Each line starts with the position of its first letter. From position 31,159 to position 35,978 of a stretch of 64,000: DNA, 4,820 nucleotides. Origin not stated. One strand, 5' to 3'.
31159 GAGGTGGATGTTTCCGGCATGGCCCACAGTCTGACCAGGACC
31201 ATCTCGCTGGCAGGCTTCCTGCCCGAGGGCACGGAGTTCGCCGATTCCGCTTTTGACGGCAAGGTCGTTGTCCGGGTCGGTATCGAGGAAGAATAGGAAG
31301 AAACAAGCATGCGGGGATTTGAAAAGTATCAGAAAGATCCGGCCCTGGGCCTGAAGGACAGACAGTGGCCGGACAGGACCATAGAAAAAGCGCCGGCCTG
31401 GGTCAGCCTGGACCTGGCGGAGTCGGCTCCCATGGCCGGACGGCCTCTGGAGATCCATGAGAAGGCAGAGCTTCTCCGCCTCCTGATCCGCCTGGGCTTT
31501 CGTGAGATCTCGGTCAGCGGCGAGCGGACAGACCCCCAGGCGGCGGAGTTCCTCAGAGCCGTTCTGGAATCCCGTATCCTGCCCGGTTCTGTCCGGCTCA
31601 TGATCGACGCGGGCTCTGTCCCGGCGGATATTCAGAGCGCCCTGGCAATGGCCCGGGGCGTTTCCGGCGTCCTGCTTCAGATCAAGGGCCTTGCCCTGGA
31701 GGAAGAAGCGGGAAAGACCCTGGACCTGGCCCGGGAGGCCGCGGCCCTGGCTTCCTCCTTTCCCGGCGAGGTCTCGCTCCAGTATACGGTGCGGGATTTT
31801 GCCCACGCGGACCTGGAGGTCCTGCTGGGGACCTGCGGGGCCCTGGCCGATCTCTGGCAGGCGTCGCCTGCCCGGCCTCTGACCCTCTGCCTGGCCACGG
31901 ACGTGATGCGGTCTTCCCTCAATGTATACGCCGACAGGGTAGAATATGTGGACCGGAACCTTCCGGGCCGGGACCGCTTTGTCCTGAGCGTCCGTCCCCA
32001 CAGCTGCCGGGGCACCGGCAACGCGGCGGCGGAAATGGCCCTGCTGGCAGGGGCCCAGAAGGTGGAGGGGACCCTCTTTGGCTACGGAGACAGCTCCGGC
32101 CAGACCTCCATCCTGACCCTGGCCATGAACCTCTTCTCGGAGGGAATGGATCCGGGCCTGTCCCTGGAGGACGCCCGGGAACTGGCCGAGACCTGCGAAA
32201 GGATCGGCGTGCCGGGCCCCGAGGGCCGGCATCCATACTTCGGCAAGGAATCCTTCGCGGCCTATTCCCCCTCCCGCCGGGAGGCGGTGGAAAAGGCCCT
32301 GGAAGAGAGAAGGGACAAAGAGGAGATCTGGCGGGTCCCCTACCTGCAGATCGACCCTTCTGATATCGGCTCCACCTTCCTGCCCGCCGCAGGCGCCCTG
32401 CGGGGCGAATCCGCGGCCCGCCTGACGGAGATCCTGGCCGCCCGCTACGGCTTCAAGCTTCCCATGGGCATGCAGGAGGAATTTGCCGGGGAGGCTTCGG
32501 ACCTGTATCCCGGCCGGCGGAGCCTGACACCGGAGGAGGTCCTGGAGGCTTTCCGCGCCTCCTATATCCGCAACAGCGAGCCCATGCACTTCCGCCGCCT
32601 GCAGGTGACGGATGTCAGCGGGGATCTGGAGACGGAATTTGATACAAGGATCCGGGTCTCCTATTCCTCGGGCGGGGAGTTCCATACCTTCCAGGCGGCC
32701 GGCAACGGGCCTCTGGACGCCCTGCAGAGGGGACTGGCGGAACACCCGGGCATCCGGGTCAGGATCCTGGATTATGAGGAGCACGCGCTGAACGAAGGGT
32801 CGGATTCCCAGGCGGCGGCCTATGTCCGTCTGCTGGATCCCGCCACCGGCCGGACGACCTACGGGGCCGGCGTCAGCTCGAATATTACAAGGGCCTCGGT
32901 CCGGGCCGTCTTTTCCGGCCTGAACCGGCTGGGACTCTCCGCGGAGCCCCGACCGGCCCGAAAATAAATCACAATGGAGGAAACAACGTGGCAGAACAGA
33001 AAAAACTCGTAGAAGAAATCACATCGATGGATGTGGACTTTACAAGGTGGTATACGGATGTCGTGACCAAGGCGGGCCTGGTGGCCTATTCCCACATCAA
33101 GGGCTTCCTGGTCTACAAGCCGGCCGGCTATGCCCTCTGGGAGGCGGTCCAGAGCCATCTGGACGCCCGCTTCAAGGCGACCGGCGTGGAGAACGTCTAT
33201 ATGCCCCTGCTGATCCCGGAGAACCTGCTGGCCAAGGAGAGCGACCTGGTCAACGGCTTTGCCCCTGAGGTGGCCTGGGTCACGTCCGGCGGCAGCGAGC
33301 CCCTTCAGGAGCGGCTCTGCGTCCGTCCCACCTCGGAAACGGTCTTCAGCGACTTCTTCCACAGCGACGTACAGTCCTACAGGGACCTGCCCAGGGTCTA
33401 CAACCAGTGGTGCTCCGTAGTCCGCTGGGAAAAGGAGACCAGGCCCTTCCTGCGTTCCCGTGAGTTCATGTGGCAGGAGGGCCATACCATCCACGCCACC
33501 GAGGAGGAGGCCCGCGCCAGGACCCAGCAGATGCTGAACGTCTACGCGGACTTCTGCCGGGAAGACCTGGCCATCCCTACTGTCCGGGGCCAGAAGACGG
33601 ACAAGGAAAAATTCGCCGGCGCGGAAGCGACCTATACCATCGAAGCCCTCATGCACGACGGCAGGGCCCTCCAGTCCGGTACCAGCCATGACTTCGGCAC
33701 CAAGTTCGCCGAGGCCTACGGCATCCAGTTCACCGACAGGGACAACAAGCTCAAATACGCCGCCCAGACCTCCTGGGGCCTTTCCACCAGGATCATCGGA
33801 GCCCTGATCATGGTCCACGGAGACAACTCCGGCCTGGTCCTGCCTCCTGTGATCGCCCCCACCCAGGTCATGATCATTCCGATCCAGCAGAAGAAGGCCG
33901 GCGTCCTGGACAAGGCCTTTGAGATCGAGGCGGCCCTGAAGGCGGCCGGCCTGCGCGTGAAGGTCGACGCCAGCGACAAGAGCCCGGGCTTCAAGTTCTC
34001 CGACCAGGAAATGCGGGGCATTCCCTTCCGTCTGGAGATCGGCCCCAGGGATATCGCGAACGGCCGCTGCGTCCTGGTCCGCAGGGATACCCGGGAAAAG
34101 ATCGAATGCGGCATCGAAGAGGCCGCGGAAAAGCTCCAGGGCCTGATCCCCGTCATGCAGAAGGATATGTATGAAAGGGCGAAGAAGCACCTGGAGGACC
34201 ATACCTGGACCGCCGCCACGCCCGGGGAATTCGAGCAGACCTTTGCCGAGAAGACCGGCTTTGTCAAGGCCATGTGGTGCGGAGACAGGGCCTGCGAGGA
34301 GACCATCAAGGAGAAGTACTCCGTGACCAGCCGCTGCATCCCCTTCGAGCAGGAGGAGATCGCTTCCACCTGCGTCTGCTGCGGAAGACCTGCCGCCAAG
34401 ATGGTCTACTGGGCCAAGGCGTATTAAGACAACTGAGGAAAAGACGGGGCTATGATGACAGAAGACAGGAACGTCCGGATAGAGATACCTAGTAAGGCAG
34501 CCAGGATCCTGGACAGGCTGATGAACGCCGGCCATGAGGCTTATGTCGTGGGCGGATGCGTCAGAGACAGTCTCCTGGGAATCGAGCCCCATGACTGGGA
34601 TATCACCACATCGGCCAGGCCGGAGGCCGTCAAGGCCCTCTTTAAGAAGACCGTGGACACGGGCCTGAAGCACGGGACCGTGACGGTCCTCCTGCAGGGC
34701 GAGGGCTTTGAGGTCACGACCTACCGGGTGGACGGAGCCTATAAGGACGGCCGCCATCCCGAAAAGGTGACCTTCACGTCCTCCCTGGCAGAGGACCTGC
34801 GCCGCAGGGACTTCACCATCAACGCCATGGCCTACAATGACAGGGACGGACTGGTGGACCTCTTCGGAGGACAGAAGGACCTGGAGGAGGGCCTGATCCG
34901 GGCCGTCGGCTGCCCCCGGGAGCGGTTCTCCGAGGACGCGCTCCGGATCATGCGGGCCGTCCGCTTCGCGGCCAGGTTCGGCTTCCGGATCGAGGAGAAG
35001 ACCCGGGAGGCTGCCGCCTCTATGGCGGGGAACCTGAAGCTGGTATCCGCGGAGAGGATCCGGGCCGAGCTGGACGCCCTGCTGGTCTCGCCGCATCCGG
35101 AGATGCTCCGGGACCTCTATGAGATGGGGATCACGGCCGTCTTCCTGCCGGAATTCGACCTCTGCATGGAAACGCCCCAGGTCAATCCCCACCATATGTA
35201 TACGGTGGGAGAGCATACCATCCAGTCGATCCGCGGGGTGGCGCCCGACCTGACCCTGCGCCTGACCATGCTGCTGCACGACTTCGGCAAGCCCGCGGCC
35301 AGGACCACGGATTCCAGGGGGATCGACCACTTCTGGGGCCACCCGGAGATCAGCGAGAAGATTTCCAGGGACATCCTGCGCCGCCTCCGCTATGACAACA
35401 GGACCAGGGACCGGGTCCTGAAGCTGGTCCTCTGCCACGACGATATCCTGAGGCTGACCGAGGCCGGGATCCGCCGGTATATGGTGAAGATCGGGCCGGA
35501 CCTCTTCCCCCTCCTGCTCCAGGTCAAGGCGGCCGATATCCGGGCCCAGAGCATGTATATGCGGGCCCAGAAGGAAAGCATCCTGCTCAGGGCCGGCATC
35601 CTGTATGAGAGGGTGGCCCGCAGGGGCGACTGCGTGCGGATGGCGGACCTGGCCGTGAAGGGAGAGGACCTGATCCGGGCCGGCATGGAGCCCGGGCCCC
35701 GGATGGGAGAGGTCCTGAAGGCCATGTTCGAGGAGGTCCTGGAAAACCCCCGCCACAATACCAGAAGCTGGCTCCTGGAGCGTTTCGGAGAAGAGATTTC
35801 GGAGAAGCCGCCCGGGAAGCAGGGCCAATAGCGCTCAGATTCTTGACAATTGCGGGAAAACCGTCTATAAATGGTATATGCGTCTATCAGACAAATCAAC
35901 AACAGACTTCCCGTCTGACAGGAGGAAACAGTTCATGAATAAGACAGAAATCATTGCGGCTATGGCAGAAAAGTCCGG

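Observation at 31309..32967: Full-length LeuA homologue with an erased active site, sitting in the glmM slot of the cdaA-cdaR operon and directly upstream of proS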

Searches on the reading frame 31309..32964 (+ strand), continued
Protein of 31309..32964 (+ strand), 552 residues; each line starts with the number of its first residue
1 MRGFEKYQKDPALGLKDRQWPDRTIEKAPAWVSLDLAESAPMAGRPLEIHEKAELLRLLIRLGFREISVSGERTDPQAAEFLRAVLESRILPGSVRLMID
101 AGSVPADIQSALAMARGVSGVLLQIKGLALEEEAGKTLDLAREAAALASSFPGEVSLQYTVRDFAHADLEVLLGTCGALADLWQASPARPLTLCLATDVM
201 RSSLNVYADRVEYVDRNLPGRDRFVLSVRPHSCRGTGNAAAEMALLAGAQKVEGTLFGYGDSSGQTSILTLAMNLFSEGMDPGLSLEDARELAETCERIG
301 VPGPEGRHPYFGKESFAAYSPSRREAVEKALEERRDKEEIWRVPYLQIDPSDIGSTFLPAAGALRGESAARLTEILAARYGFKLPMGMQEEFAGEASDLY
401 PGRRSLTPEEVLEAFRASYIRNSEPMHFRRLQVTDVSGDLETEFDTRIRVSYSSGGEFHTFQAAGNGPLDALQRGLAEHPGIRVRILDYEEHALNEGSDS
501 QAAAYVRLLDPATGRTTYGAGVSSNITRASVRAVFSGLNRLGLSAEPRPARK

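Call 51: fold_search(model_id=the predicted structure, library=pdb)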
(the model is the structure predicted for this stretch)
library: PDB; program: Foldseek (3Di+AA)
matches with E <= 10: 1593; with E <= 0.001: 209
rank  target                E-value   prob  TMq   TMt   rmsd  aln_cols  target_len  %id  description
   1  1sr9_B                1.2e-44  1.00  0.51  0.49  17.0       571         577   30  Crystal Structure of LeuA from Mycobacterium tuberculosis (released 2004-05-18)
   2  3hps_B                2.5e-44  1.00  0.51  0.49  17.0       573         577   29  Crystal structure of Mycobacterium tuberculosis LeuA complexed with ketoisocaproate (KIC) (released 2010-05-19)
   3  3fig_A                5.6e-44  1.00  0.51  0.49  20.9       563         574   30  Crystal Structure of Leucine-bound LeuA from Mycobacterium tuberculosis (released 2008-12-23)
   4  3hpz_B                6.3e-44  1.00  0.51  0.49  17.0       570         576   30  Crystal structure of Mycobacterium tuberculosis LeuA complexed with bromopyruvate (released 2010-05-19)
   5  3fig_B                7.8e-44  1.00  0.51  0.49  17.0       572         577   30  Crystal Structure of Leucine-bound LeuA from Mycobacterium tuberculosis (released 2008-12-23)
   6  1sr9_A                1.6e-43  1.00  0.51  0.49  21.0       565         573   30  Crystal Structure of LeuA from Mycobacterium tuberculosis (released 2004-05-18)
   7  3hpz_A                1.8e-43  1.00  0.52  0.50  20.8       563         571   30  Crystal structure of Mycobacterium tuberculosis LeuA complexed with bromopyruvate (released 2010-05-19)
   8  3hps_A                1.9e-43  1.00  0.51  0.49  20.9       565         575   30  Crystal structure of Mycobacterium tuberculosis LeuA complexed with ketoisocaproate (KIC) (released 2010-05-19)
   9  3u6w_B                3.4e-29  1.00  0.51  0.69  14.7       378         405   30  Truncated M. tuberculosis LeuA (1-425) complexed with KIV (released 2012-03-14)
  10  3hpx_A                4.0e-29  1.00  0.51  0.69  14.5       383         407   29  Crystal structure of Mycobacterium tuberculosis LeuA active site domain 1-425 (truncation mutant delta:426-644) (released 2010-05-19)
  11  3hpx_B                5.0e-29  1.00  0.51  0.68  14.5       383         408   29  Crystal structure of Mycobacterium tuberculosis LeuA active site domain 1-425 (truncation mutant delta:426-644) (released 2010-05-19)
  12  3u6w_A                7.8e-29  1.00  0.52  0.70  14.4       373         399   30  Truncated M. tuberculosis LeuA (1-425) complexed with KIV (released 2012-03-14)
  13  6e1j_B                1.9e-14  1.00  0.44  0.58  15.4       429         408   18  Crystal Structure of Methylthioalkylmalate Synthase (BjuMAM1.1) from Brassica juncea (released 2019-05-08)
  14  4ov4                  2.6e-14  1.00  0.43  0.61  17.0       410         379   16  Isopropylmalate synthase binding with ketoisovalerate (released 2014-08-20)
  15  6e1j_A                3.2e-14  1.00  0.43  0.57  16.6       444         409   17  Crystal Structure of Methylthioalkylmalate Synthase (BjuMAM1.1) from Brassica juncea (released 2019-05-08)
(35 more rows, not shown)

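Call 73: find_encoding_contigs(protein=P0121, flank=10000, max_places=3)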
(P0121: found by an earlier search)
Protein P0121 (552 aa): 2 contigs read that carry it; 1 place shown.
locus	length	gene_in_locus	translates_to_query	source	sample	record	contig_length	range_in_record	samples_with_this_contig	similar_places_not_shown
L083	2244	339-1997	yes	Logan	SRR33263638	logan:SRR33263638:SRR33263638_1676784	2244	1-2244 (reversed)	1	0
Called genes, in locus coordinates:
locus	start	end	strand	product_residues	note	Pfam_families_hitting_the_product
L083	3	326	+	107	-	?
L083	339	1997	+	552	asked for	PF00682:HMGL-like, PF22615:IPMS_D2, PF08502:LeuA_dimer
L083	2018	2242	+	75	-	?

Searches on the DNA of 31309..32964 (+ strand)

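Call 66: search_rna_families(sources=[L014, L024, L035, L040, L003, L048, L028, L053], threshold=gathering)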
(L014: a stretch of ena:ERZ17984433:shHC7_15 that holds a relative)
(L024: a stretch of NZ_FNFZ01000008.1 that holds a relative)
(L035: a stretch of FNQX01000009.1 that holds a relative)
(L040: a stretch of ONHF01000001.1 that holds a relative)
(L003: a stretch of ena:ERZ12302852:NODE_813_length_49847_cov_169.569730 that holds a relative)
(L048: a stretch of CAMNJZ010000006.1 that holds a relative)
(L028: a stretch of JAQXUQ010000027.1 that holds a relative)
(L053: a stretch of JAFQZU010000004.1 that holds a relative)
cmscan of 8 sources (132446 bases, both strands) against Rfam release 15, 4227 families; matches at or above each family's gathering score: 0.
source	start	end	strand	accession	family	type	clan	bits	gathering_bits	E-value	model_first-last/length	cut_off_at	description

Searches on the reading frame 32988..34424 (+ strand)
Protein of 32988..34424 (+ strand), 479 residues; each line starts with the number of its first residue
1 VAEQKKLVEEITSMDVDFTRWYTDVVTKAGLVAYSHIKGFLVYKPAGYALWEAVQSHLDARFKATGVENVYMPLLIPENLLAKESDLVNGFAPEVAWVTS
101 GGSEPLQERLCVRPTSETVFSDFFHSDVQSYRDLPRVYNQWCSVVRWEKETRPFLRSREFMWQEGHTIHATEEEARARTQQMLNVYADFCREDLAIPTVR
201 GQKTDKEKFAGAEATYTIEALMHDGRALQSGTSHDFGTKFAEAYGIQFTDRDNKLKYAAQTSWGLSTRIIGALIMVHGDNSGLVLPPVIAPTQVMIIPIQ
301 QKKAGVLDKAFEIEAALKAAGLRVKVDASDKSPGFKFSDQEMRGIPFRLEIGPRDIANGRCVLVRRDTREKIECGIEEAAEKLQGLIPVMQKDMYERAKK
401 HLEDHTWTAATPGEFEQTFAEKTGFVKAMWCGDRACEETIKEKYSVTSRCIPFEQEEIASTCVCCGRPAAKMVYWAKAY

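Call 3: search_protein_families(library=pfam, proteins=[window:32988-34424:+], max_evalue=0.01)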
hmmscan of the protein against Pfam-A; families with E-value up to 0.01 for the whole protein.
window:32988-34424:+ (479 aa): 3 families
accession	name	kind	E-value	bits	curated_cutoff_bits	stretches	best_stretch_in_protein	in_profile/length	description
PF09180.16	ProRS-C_1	-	5.9e-25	87.7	31.5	1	414-479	3-71/71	Prolyl-tRNA synthetase, C-terminal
PF03129.25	HGTP_anticodon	-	1.6e-23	83.1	21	1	293-384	1-92/94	Anticodon binding domain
PF00587.30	tRNA-synt_2b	-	3.5e-20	73.2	29.3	1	105-274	6-176/179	tRNA synthetase class II core domain (G, H, P, S and T)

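Call 4: search_protein_families(library=ncbifam, proteins=[window:32988-34424:+], max_evalue=0.01)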
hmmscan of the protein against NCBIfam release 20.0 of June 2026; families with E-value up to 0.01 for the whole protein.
window:32988-34424:+ (479 aa): 10 families
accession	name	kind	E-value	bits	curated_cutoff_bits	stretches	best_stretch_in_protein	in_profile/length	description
TIGR00408.1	proS_fam_I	equivalog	3.8e-173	576.8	437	1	14-479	4-475/475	proline--tRNA ligase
NF006625.0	PRK09194.1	equivalog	6.6e-40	137.5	558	2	226-383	401-558/559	proline--tRNA ligase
NF008979.1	PRK12325.1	exception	6.6e-40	137.3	550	2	217-383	269-436/437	proline--tRNA ligase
TIGR00409.1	proS_fam_II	equivalog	1e-32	113.8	306.7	2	226-381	407-563/568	proline--tRNA ligase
TIGR00418.1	thrS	equivalog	1.6e-20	73.5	383.65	2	239-384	421-562/565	threonine--tRNA ligase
NF003068.0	PRK03991.1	equivalog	1.2e-12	47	484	1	239-385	440-590/613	threonine--tRNA ligase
NF011500.0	PRK14938.1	equivalog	6.4e-09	35.2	362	1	280-392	263-372/387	Ser-tRNA(Thr) hydrolase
NF003211.1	PRK04173.1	equivalog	2.5e-08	33.2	312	1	116-381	170-452/454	glycine--tRNA ligase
TIGR00389.1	glyS_dimeric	equivalog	8.3e-07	27.9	243.3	1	282-383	462-561/565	glycine--tRNA ligase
TIGR00442.1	hisS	equivalog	0.0001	21.5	286.75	1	290-373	323-403/406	histidine--tRNA ligase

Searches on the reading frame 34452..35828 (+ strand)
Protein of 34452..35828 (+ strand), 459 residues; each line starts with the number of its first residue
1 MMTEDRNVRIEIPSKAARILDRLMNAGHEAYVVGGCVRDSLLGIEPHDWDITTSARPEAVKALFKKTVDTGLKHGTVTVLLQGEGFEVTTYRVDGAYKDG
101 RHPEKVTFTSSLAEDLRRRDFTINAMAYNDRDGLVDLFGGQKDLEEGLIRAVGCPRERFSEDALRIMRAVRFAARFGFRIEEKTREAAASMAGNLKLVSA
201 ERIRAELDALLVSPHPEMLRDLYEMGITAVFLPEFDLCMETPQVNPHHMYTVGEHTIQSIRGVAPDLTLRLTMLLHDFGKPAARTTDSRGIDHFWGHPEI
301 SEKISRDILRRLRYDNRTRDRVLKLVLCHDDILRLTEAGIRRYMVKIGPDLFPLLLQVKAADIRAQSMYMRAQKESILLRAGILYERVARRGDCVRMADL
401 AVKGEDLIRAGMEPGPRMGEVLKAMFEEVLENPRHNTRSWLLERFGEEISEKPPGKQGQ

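Call 3: search_protein_families(library=pfam, proteins=[window:34452-35828:+], max_evalue=0.01)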
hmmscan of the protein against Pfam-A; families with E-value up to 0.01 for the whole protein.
window:34452-35828:+ (459 aa): 4 families
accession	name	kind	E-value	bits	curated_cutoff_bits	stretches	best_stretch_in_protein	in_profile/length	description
PF01743.26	PolyA_pol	-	1.6e-40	138.8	23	1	30-150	1-126/126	Poly A polymerase head domain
PF12627.12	PolyA_pol_RNAbd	-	6.2e-16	58.3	22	1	177-236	1-61/64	Probable RNA and SrmB- binding site of polymerase A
PF13735.12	tRNA_NucTran2_2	-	3.5e-09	37.3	27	1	300-443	19-147/149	tRNA nucleotidyltransferase domain 2 putative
PF01966.28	HD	-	1.1e-05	26.2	22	1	262-336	14-92/116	HD domain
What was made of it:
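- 34452..35831 (+): cca (tRNA nucleotidyltransferase), next gene in the conserved block. Call 3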
